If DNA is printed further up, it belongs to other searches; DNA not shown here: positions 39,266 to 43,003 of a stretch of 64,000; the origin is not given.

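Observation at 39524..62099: SusC/SusD pair joined to a heptaheme cytochrome and an array of CRTAC1/ASPIC-UnbV and TPR lipoproteins, with no CAZymes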

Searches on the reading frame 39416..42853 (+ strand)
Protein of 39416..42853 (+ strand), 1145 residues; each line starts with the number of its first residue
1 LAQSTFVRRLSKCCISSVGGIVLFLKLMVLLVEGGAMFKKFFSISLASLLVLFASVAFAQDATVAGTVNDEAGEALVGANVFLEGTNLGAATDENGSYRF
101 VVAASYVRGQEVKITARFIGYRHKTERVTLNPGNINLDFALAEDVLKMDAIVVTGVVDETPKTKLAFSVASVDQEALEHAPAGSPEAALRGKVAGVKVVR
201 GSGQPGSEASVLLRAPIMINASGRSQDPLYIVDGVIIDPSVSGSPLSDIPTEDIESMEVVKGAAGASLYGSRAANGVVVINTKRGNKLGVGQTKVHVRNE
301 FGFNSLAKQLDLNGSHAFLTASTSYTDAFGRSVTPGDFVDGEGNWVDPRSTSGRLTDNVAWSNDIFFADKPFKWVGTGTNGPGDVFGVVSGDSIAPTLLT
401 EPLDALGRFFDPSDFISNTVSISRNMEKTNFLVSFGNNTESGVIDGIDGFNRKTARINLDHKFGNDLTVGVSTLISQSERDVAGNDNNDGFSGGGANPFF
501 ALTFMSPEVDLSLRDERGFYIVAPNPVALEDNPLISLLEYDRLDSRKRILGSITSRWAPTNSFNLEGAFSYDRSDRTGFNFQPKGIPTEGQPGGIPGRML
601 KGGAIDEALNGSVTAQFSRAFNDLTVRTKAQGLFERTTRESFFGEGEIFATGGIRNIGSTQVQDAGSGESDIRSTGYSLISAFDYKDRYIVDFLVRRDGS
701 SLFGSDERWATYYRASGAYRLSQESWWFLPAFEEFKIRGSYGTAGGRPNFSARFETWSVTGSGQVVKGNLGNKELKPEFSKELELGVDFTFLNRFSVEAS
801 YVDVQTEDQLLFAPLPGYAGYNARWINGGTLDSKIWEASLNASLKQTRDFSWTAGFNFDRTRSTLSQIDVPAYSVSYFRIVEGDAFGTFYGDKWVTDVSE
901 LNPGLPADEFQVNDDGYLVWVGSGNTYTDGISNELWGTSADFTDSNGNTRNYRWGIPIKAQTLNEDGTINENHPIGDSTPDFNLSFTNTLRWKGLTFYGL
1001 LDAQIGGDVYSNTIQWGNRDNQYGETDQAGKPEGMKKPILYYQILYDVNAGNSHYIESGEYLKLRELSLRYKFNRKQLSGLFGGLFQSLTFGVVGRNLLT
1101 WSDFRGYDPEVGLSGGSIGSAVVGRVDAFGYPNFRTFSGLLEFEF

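Call 4: search_protein_families(library=pfam, proteins=[window:39416-42853:+], max_evalue=0.01)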
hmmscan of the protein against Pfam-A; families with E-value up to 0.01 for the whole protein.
window:39416-42853:+ (1145 aa): 4 families
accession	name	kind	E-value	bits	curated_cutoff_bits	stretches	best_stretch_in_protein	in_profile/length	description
PF07715.20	Plug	-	4.1e-17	63.1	23.9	1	162-277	2-107/107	TonB-dependent Receptor Plug Domain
PF13715.12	CarbopepD_reg_2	-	8.8e-16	58.2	32.2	1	64-153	1-88/88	CarboxypepD_reg-like domain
PF13620.12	CarboxypepD_reg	-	1.7e-11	44.8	32.3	1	63-141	1-81/82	Carboxypeptidase regulatory-like domain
PF14905.12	OMP_b-brl_3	-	0.0003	20.4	27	1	771-874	209-308/408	Outer membrane protein beta-barrel family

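Call 7: search_protein_families(library=ncbifam, proteins=[window:39416-42853:+], max_evalue=0.001)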
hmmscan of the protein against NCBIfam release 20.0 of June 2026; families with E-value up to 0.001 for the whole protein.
window:39416-42853:+ (1145 aa): 14 families
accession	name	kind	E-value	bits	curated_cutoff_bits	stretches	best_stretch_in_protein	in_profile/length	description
TIGR04056.1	OMP_RagA_SusC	subfamily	1.4e-157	526.7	368.25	1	63-1145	2-981/981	SusC/RagA family TonB-linked outer membrane protein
TIGR01779.1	TonB-B12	equivalog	1.8e-14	53.2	599.7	1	148-289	28-159/614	TonB-dependent vitamin B12 receptor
TIGR04057.1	SusC_RagA_signa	signature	9e-14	51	46.2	1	253-283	1-31/31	SusC/RagA subfamily TonB-dependent outer membrane receptor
TIGR01783.1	TonB-siderophor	subfamily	1.5e-10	40.3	223.5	1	166-306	3-131/649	TonB-dependent siderophore receptor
NF007926.1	PRK10641.1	equivalog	7e-09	34.8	836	1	148-335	27-204/617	TonB-dependent vitamin B12 receptor BtuB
TIGR01785.1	TonB-hemin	subfamily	1.7e-08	33.4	316.85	1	148-284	1-130/677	TonB-dependent heme/hemoglobin receptor family protein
NF010051.0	PRK13528.1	subfamily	3.3e-06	25.7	583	1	249-288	139-177/727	FepA family TonB-dependent siderophore receptor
TIGR01786.1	TonB-hemlactrns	subfamily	1.9e-05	23.2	323.75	0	670-809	386-522/719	TonB-dependent hemoglobin/transferrin/lactoferrin family receptor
NF010048.1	PRK13524.1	subfamily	2.8e-05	22.8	493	1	249-295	143-188/744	FepA family TonB-dependent siderophore receptor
NF049946.1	TonB_dep_CU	exception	9e-05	20.9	700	1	192-321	84-209/683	TonB-dependent receptor, CU motif-type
NF010011.0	PRK13484.1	equivalog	0.0001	20.7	1197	0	147-287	29-163/682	IreA family TonB-dependent siderophore receptor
NF053590.1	TonB_dep_TOL0244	equivalog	0.00011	21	645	1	247-287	105-144/604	TOL_0244 family TonB-dependent receptor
NF010038.0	PRK13513.1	equivalog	0.00033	19.3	942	0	250-287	133-169/659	ligand-gated channel protein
NF049945.1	TonB_dep_FCYXU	equivalog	0.00063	18.5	825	1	247-326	132-211/697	TonB-dependent receptor, FCYXU motif-type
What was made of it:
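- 39524..42853 (+): SusC/RagA-type TonB-dependent outer-membrane transporter, 1109 aa. The SusC signature, Plug and CarboxypepD_reg are present (calls 4, 7).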
